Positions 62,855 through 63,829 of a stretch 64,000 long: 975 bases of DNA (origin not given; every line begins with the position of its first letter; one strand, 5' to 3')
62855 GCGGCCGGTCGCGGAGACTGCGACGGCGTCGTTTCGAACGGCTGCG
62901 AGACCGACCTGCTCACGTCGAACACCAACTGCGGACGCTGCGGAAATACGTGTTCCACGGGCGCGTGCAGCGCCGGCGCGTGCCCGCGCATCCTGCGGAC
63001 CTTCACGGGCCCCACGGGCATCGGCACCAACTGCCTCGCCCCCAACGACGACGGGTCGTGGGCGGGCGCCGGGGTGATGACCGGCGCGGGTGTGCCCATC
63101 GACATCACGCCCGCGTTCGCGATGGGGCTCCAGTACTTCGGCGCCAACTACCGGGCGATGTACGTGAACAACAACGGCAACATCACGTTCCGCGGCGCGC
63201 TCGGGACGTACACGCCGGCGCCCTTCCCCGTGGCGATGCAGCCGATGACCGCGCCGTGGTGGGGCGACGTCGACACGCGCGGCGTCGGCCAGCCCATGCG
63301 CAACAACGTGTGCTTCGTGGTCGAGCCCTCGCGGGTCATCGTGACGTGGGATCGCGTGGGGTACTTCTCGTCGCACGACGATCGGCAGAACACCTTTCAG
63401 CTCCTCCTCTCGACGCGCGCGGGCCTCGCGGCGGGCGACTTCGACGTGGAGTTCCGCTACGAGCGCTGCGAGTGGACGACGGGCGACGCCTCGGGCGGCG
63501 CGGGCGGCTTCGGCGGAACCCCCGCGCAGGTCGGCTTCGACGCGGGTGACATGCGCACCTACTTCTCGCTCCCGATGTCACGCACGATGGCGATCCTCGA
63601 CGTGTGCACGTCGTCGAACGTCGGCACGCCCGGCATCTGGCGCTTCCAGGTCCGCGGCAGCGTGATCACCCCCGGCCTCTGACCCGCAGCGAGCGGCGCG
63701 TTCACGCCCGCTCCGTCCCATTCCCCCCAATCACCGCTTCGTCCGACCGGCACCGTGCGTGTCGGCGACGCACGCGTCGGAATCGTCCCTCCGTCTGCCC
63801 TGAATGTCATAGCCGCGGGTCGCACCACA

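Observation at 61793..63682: Lipoprotein fusing myxobacterial Cys-rich repeats to a NIDO domain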

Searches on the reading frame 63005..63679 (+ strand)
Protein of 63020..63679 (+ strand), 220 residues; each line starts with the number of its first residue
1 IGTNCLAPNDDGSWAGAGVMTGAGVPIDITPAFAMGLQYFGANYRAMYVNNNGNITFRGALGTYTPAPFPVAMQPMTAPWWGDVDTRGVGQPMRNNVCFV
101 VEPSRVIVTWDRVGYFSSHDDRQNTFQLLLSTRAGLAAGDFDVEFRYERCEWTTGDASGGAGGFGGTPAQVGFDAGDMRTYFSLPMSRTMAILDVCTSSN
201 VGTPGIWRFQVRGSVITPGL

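Call 7: search_solved_structures(query=window:63020-63679:+, max_evalue=1, show_alignments=2)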
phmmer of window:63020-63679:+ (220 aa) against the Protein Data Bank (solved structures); distinct sequences matched with E-value up to 1: 2.
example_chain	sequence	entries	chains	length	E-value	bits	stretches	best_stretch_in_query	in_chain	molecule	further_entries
6czs_A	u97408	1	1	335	0.21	14.2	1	34-70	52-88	Pro-cathepsin H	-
6czk_A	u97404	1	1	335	0.21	14.2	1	34-70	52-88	Pro-cathepsin H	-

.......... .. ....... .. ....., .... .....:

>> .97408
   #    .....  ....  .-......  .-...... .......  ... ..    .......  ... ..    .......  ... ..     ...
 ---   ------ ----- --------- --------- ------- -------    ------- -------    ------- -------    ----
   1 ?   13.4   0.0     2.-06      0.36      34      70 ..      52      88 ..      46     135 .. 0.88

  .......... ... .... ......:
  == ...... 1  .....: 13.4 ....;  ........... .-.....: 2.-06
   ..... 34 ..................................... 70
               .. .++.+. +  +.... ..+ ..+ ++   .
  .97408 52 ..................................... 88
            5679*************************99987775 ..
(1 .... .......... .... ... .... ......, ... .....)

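Call 12: find_homologous_proteins(query=window:63050-63679:+, max_evalue=0.001)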
Query window:63050-63679:+ (210 aa): 289 proteins with E <= 0.001 among 640 candidates; the best 120 are listed.
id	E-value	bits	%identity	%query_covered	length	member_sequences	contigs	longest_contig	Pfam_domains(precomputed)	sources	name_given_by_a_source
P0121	1.6e-94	333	69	100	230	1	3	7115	PF06119.20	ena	-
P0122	1.5e-86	307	66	91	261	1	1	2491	PF06119.20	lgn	-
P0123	1.6e-85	304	65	100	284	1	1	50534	PF06119.20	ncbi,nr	ncbi:MAG: hypothetical protein IPF99_28400, partial [Deltaproteobacteria bacterium]|nr:hypothetical 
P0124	2.4e-84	300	63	99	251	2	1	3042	PF06119.20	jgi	jgi:hypothetical protein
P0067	2.3e-83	297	64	100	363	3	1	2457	PF06119.20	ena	-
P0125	5.0e-82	293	62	99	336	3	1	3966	PF06119.20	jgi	-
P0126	5.3e-75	270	61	91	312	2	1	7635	PF06119.20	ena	-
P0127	1.3e-72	262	60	96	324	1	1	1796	PF13948.12,PF06119.20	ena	-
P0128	1.5e-72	262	61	88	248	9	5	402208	PF06119.20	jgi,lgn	jgi:hypothetical protein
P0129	6.1e-72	260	58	94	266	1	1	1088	PF06119.20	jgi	jgi:hypothetical protein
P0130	1.2e-71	259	62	88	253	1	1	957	PF06119.20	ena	-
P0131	2.5e-71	258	59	90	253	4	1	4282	PF06119.20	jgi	jgi:hypothetical protein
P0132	2.8e-71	257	57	93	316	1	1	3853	PF06119.20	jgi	jgi:hypothetical protein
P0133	3.7e-71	257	60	90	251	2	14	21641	PF06119.20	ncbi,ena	-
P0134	7.7e-71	256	61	88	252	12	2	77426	PF06119.20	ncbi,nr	ncbi:MAG: nidogen-like domain-containing protein [Deltaproteobacteria bacterium]|nr:nidogen-like dom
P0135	8.1e-71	256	62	96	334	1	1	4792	PF06119.20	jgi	-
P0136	2.2e-70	255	62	88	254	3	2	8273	PF06119.20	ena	-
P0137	2.8e-70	254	60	88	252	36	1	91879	PF06119.20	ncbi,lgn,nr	ncbi:MAG: hypothetical protein EPO40_10270 [Myxococcaceae bacterium]|nr:MAG: hypothetical protein EP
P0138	6.3e-70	253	59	90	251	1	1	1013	PF06119.20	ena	-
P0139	1.6e-69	252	61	88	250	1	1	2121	PF06119.20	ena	-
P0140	6.0e-69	250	60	88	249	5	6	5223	PF06119.20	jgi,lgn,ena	-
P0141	7.6e-69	250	59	90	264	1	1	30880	PF06119.20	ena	-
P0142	7.7e-69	250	60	89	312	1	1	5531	PF06119.20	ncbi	-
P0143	2.1e-68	248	58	90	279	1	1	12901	PF06119.20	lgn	-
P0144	3.2e-68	247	57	90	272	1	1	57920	PF06119.20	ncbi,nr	ncbi:MAG: hypothetical protein KF729_27195 [Sandaracinaceae bacterium]|nr:hypothetical protein [Sand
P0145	4.7e-68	247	59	88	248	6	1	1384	PF06119.20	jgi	-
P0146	5.4e-68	247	60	94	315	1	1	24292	PF13948.12,PF06119.20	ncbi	ncbi:MAG: nidogen-like domain-containing protein, partial [Polyangiales bacterium]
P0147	6.9e-68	246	60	88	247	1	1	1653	PF06119.20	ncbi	-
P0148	2.3e-67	245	57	89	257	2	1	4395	PF06119.20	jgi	jgi:hypothetical protein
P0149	2.9e-67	244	56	93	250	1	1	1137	PF06119.20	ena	-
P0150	5.4e-67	243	56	93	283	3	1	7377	PF06119.20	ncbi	-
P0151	5.4e-67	243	57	90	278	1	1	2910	PF06119.20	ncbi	-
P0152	5.9e-67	243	56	92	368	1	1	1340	PF06119.20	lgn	-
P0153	1.3e-66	242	55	92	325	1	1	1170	PF06119.20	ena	-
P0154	1.7e-66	242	54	94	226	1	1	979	PF06119.20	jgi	jgi:hypothetical protein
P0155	2.1e-66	242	55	91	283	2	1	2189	PF06119.20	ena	-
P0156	4.7e-66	240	54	94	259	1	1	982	PF06119.20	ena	-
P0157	5.4e-66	240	56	90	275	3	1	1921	PF06119.20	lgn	-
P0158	6.8e-66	240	56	93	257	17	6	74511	PF06119.20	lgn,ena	-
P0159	6.8e-66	240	54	94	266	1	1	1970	PF06119.20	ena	-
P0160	6.8e-66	240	55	96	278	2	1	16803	PF06119.20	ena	-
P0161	7.0e-66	240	57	90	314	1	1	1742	PF06119.20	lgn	-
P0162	1.9e-65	238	62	86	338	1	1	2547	PF06119.20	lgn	-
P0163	2.3e-65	238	56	91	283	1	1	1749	PF06119.20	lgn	-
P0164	4.1e-65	237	56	90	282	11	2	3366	PF06119.20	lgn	-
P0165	7.7e-65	236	55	93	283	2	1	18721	PF06119.20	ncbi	-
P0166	1.3e-64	236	55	90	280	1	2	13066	PF06119.20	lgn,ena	-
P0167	1.4e-64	236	55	90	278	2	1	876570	PF06119.20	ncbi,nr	ncbi:MAG: hypothetical protein H6719_10270 [Sandaracinaceae bacterium]|nr:hypothetical protein [Sand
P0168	1.5e-64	235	55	93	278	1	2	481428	PF06119.20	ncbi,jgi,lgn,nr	ncbi:MAG: hypothetical protein K1X94_01580 [Sandaracinaceae bacterium]|jgi:hypothetical protein|nr:h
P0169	2.1e-64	235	55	93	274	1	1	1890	PF06119.20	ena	-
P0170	3.3e-64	234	53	93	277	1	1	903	PF06119.20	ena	-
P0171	4.7e-64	234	56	93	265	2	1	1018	PF06119.20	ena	-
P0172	8.5e-64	233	56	90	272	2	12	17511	PF06119.20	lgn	-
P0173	1.6e-63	232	55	90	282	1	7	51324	PF06119.20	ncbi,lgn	-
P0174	2.9e-63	231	55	88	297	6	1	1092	PF06119.20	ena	-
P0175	4.3e-63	231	54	90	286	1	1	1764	PF06119.20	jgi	-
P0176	4.4e-63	231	54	90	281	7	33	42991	PF06119.20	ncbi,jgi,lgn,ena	jgi:hypothetical protein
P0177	9.2e-63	230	53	94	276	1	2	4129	PF06119.20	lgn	-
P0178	1.1e-62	229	58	88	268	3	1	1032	PF06119.20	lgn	-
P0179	1.1e-62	229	54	90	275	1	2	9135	PF06119.20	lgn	-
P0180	1.3e-62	229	65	73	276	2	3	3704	PF06119.20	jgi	-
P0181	1.5e-62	229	54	90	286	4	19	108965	PF06119.20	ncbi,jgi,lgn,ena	jgi:hypothetical protein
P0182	2.1e-62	228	54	90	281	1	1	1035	PF06119.20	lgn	-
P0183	3.8e-62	228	53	93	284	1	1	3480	PF06119.20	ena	-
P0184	1.9e-61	225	55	90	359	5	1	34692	PF13948.12,PF06119.20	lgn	-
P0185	6.3e-61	224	54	90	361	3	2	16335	PF13948.12,PF06119.20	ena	-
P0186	1.4e-60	222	53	91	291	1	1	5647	PF13948.12,PF06119.20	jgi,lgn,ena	-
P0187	1.7e-60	222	55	90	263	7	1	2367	PF06119.20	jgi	jgi:hypothetical protein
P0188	1.1e-59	220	51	93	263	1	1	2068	PF06119.20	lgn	-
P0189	2.3e-59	219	55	90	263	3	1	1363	PF06119.20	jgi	jgi:hypothetical protein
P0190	2.7e-59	218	52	91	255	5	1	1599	PF06119.20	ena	-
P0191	3.7e-59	218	52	91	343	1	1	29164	PF06119.20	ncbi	-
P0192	4.3e-59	218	55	91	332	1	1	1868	PF06119.20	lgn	-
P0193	6.3e-59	217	51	91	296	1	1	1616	PF06119.20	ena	-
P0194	3.0e-58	215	52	97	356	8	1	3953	PF06119.20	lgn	-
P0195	8.9e-58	213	68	64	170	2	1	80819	PF06119.20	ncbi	-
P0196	2.4e-57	212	56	83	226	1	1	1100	PF06119.20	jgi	-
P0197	4.0e-57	211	54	90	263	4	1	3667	PF06119.20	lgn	-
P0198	9.0e-56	207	53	88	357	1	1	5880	PF13948.12,PF06119.20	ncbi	-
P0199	2.0e-55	206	49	91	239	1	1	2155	PF06119.20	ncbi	-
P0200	4.9e-55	204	53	87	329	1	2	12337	PF06119.20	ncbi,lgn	-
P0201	6.6e-55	204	68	61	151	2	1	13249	PF06119.20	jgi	jgi:hypothetical protein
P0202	2.6e-54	202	49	93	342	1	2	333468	PF06119.20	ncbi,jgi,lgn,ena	-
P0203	5.4e-54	201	50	90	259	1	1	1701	PF06119.20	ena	-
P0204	7.9e-54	200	48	94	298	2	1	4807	PF06119.20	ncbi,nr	ncbi:MAG: hypothetical protein JXB32_19315, partial [Deltaproteobacteria bacterium]|nr:hypothetical 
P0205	8.7e-54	200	52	88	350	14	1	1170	PF06119.20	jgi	jgi:hypothetical protein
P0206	2.0e-53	199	50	86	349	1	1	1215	PF06119.20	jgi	jgi:hypothetical protein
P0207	2.5e-53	199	51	88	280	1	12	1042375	PF06119.20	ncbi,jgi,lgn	-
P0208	4.9e-53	198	51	87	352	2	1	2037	PF06119.20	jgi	jgi:hypothetical protein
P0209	3.1e-51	192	49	85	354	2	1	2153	PF06119.20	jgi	jgi:Nidogen-like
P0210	3.7e-51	192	48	87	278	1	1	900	PF06119.20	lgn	-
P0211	4.4e-50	188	65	62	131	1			PF06119.20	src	-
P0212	8.8e-50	187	64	60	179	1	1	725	PF06119.20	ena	-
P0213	3.3e-49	185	48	84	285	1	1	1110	PF06119.20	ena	-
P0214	1.3e-48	183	53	75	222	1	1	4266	PF06119.20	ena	-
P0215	1.6e-48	183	49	87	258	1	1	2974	PF06119.20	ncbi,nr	ncbi:MAG: hypothetical protein HY901_32745, partial [Deltaproteobacteria bacterium]|nr:hypothetical 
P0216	5.7e-48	181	51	81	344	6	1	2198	PF07589.17,PF06119.20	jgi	jgi:hypothetical protein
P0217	3.2e-47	179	54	75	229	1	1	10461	PF06119.20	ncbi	ncbi:MAG: nidogen, partial [Deltaproteobacteria bacterium HGW-Deltaproteobacteria-14]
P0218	1.1e-46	177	50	78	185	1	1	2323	PF06119.20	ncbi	ncbi:MAG: nidogen-like domain-containing protein, partial [Myxococcota bacterium]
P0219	3.1e-46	176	59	65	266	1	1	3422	PF06119.20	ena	-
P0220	1.4e-45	173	47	87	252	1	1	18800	PF06119.20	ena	-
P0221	3.5e-44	169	53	67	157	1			PF06119.20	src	-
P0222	6.9e-44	168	63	54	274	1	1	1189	PF11617.14,PF06119.20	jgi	jgi:hypothetical protein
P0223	5.2e-43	165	62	57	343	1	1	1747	PF11617.14,PF06119.20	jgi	-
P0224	6.2e-43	165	60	61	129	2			PF06119.20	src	-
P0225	8.0e-43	164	52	72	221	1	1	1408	PF06119.20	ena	-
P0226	3.2e-41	159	46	79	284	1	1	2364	PF06119.20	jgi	jgi:hypothetical protein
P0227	9.6e-41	158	47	70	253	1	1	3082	PF06119.20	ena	-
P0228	5.9e-40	155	58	62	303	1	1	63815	PF06119.20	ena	-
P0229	8.8e-40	154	45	90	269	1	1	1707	PF06119.20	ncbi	ncbi:MAG: nidogen-like domain-containing protein, partial [Longimicrobiales bacterium]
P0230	1.8e-39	153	44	91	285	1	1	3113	PF07589.17,PF06119.20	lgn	-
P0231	3.7e-39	152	46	87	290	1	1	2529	PF07589.17,PF06119.20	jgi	jgi:hypothetical protein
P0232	1.3e-38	151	48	68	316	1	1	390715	PF06119.20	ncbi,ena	-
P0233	2.9e-38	149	43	88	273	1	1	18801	PF06119.20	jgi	-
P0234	3.0e-38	149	45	92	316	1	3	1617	PF07589.17,PF06119.20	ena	-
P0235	3.7e-38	149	58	57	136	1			PF06119.20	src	-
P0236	9.3e-38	148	53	65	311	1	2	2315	PF07589.17,PF06119.20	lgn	-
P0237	5.9e-37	145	43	76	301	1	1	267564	PF06119.20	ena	-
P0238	1.4e-36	144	46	86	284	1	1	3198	PF07589.17,PF06119.20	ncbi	-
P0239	1.8e-36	144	59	53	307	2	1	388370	PF06119.20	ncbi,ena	ncbi:MAG: nidogen-like domain-containing protein [Pseudomonadota bacterium]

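Call 19: search_solved_structures(query=A1, max_evalue=1, show_alignments=2)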
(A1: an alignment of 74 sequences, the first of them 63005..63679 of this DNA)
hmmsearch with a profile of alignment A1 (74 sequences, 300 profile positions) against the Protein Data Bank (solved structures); distinct sequences matched with E-value up to 1: 1.
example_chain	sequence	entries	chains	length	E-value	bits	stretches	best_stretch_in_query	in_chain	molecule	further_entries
8qnn_A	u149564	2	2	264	0.81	12.1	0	6-67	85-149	Beta-lactamase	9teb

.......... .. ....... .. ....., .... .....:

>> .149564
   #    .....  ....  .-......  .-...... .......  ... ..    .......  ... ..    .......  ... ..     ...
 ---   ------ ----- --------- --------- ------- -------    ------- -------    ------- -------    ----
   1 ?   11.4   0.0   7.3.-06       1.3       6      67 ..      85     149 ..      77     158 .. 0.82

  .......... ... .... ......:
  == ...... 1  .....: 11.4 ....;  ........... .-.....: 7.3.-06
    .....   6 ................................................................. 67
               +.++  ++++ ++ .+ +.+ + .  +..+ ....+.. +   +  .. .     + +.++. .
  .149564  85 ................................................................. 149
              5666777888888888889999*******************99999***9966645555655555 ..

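Call 27: search_protein_representatives(protein=window:63050-63679:+)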
Query: 210 residues. Proteins with E-value up to 0.001 (for the whole library): 5202; up to 1e-10: 3618; up to 1e-30: 796. The best 150 are listed.
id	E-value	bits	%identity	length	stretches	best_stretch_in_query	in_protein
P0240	4.9e-253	850.2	35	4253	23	26-201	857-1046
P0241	1.5e-107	374.4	34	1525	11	27-201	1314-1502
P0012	2.4e-88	311.6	65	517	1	1-209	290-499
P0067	7.3e-84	296.9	66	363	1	1-209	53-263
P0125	1.6e-82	292.6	62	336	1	1-208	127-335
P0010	2.1e-80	285.6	61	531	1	1-206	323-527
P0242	1.5e-79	282.8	63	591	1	1-209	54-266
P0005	3.7e-78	278.3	58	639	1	1-209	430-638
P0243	1.0e-77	276.8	60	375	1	16-206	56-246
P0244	4.8e-77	274.7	62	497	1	13-206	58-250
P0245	2.5e-74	265.8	36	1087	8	96-201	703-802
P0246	5.3e-74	264.7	62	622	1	12-205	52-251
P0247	1.1e-73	263.7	46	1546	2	13-207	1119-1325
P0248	1.8e-73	263.0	61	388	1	12-206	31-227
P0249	3.2e-72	258.9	58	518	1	12-203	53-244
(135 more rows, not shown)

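Call 30: predict_structure(alignment_id=A1)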
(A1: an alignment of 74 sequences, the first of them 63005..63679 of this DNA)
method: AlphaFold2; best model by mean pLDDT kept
length: 225 residues; sequences in the alignment: 74
mean_pLDDT: 93.5   pTM: 0.91
mean pLDDT of the five models: 93.5, 92.3, 91.8, 91.8, 91.0
residues with pLDDT >= 90: 188; 70-90: 32; 50-70: 4; < 50: 1
segments of 3 or more residues with pLDDT < 50: none
pLDDT, mean of each block of 10 residues (from residue 1): 75 95 91 98 97 98 91 84 96 90 97 97 95 97 98 95 88 96 94 97 98 96 84
secondary structure, 60 per line:
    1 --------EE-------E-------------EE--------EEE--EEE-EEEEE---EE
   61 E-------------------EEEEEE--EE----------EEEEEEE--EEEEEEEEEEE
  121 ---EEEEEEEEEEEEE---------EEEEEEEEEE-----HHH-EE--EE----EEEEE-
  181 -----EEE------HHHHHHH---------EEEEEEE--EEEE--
elements in order: E42-44 E47-49 E51-55 E59-61 E81-86 E101-107 E110-120 E124-136 E146-155 E175-179 E186-188 H195-201 E211-217 E220-223

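Call 33: fold_search(model_id=the predicted structure, library=pdb)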
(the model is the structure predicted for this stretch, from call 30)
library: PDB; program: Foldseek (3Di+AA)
matches with E <= 10: 118; with E <= 0.001: 0
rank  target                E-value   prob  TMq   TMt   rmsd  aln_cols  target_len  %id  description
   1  5xqo_A                4.7e-01  0.10  0.23  0.08  15.6       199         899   11  Crystal structure of a PL 26 exo-rhamnogalacturonan lyase from Penicillium chrysogenum complexed with tetrameric subst (released 2018-03-21)
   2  5xqg_G                5.0e-01  0.08  0.20  0.07  13.4       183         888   10  Crystal structure of a PL 26 exo-rhamnogalacturonan lyase from Penicillium chrysogenum complexed with unsaturated gala (released 2018-03-21)
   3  7yr1_A                5.0e-01  0.02  0.10  0.03  17.1       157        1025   11  SARS-CoV-2 BA.2.75 S Trimer in complex with XG2v024 (released 2022-10-19)
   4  5xqo_B                5.6e-01  0.07  0.19  0.07  15.6       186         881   11  Crystal structure of a PL 26 exo-rhamnogalacturonan lyase from Penicillium chrysogenum complexed with tetrameric subst (released 2018-03-21)
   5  4m0h_A                5.9e-01  0.08  0.18  0.19  12.8       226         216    7  Crystal structure of a putative anti-sigma factor (BDI_1681) from Parabacteroides distasonis ATCC 8503 at 2.50 A resol (released 2013-10-16)
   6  9eit_A                5.9e-01  0.02  0.11  0.08  19.3       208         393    7  NCS.1 Fab in complex with N5 NA of A/shorebird/Delaware Bay/309/2016 (DB16, H10N5) -- 4 Fabs (released 2025-08-13)
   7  5xqg_F                6.2e-01  0.06  0.21  0.07  16.6       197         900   10  Crystal structure of a PL 26 exo-rhamnogalacturonan lyase from Penicillium chrysogenum complexed with unsaturated gala (released 2018-03-21)
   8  3sal_A                6.6e-01  0.03  0.17  0.12  16.2       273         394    8  Crystal Structure of Influenza A Virus Neuraminidase N5 (released 2011-08-10)
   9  8g7b_A                6.9e-01  0.01  0.11  0.06  19.7       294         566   10  SARS-CoV-2 spike/Nb3 complex with 1 RBD up and 2 Nb3 (local refinement) (released 2024-02-21)
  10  5xqg_C                8.1e-01  0.06  0.19  0.07  14.3       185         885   10  Crystal structure of a PL 26 exo-rhamnogalacturonan lyase from Penicillium chrysogenum complexed with unsaturated gala (released 2018-03-21)
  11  8g77_B                8.1e-01  0.02  0.10  0.03  18.1       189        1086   10  SARS-CoV-2 spike/Nb6 complex (released 2024-02-21)
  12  5xq3_B                8.6e-01  0.06  0.20  0.07  15.3       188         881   10  Crystal structure of a PL 26 exo-rhamnogalacturonan lyase from Penicillium chrysogenum (released 2018-03-21)
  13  7sbo_B                9.6e-01  0.01  0.12  0.04  19.7       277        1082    8  One RBD-up 2 of pre-fusion SARS-CoV-2 Delta variant spike protein (released 2021-11-03)
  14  6nb6_A                1.1e+00  0.02  0.12  0.03  16.6       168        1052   10  SARS-CoV complex with human neutralizing S230 antibody Fab fragment (state 1) (released 2019-02-06)
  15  7l2f_A                1.1e+00  0.01  0.10  0.03  19.5       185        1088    9  Cryo-EM structure of NTD-directed neutralizing antibody 5-24 in complex with prefusion SARS-CoV-2 spike glycoprotein (released 2021-03-24)
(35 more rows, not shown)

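Call 42: find_related_loci(query=A1, collection=genome_contigs, flank=4000)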
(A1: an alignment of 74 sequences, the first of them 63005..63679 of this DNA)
Query A1 (225 aa) in genome_contigs; peptide patterns used: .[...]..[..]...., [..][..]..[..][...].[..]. (x = any residue, [..] = any of these).
598 stretches matched a pattern (row limit reached: there are more); 580 encode a relative of the query (tblastn E <= 1e-3); the best 80 are kept; 80 distinct loci.
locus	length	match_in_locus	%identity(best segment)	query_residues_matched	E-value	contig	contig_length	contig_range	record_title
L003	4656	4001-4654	71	2-213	3e-98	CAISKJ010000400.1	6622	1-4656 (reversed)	MAG: uncultured delta proteobacterium isolate KT_bin-2017 genome assembly, contig: bin-2017:0400/1849, whole genome shot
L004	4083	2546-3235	70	2-225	2e-98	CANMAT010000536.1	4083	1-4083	MAG: Deltaproteobacteria bacterium isolate ZE-Jul18-30 genome assembly, contig: ZE-Jul18-C43355, whole genome shotgun se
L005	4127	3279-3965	70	2-225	9e-98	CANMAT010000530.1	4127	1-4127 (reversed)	MAG: Deltaproteobacteria bacterium isolate ZE-Jul18-30 genome assembly, contig: ZE-Jul18-C42500, whole genome shotgun se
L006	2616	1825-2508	68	2-224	1e-98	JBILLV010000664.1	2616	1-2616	MAG: Polyangiales bacterium isolate ME2017-08-08_3300044911_group7_bin125 Rohwer_bin1484_scaffold_78117_c1, whole genome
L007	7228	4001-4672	69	2-222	3e-93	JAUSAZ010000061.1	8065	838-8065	MAG: Myxococcales bacterium isolate E6_metabat.bin.30 E6_k141_508580, whole genome shotgun sequence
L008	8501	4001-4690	67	2-225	7e-93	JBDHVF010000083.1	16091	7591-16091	MAG: Polyangiales bacterium isolate AS-MESO-3CA.253 NODE_15682_length_16091_cov_3.643375, whole genome shotgun sequence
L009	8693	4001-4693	65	2-225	1e-92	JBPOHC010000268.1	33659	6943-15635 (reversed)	MAG: Myxococcota bacterium isolate MAG_1 c_000000107119, whole genome shotgun sequence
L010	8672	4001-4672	69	2-218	1e-91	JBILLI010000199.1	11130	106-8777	MAG: Polyangiales bacterium isolate ME2017-07-27_3300044645_group7_bin3 Rohwer_bin1483_scaffold_6100_c1, whole genome sh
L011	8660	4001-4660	64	2-217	7e-91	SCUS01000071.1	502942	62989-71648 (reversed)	MAG: Myxococcaceae bacterium isolate GW715_bin.15 GW715_bin.15-44749, whole genome shotgun sequence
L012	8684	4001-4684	63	2-225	9e-90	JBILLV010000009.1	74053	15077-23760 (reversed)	MAG: Polyangiales bacterium isolate ME2017-08-08_3300044911_group7_bin125 Rohwer_bin1484_scaffold_194_c1, whole genome s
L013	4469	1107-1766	66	2-218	1e-86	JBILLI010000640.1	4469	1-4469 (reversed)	MAG: Polyangiales bacterium isolate ME2017-07-27_3300044645_group7_bin3 Rohwer_bin1483_scaffold_31169_c1, whole genome s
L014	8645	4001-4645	60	9-218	2e-84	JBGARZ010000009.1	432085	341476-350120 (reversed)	MAG: Polyangiales bacterium isolate MAG_AAO_H10.19 AAOH10-19_opera_contig_76, whole genome shotgun sequence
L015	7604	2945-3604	64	2-217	7e-84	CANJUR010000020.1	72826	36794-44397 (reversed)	MAG: Deltaproteobacteria bacterium isolate RH-26jul17-416 genome assembly, contig: RH-26jul17-C868, whole genome shotgun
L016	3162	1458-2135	60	2-224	9e-82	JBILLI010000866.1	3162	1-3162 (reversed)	MAG: Polyangiales bacterium isolate ME2017-07-27_3300044645_group7_bin3 Rohwer_bin1483_scaffold_55231_c1, whole genome s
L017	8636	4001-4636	58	2-223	3e-80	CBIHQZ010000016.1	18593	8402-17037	MAG TPA_asm: uncultured Myxococcales bacterium isolate SRR18156210_metabat2_47 genome assembly, contig: ERZ27336870.1961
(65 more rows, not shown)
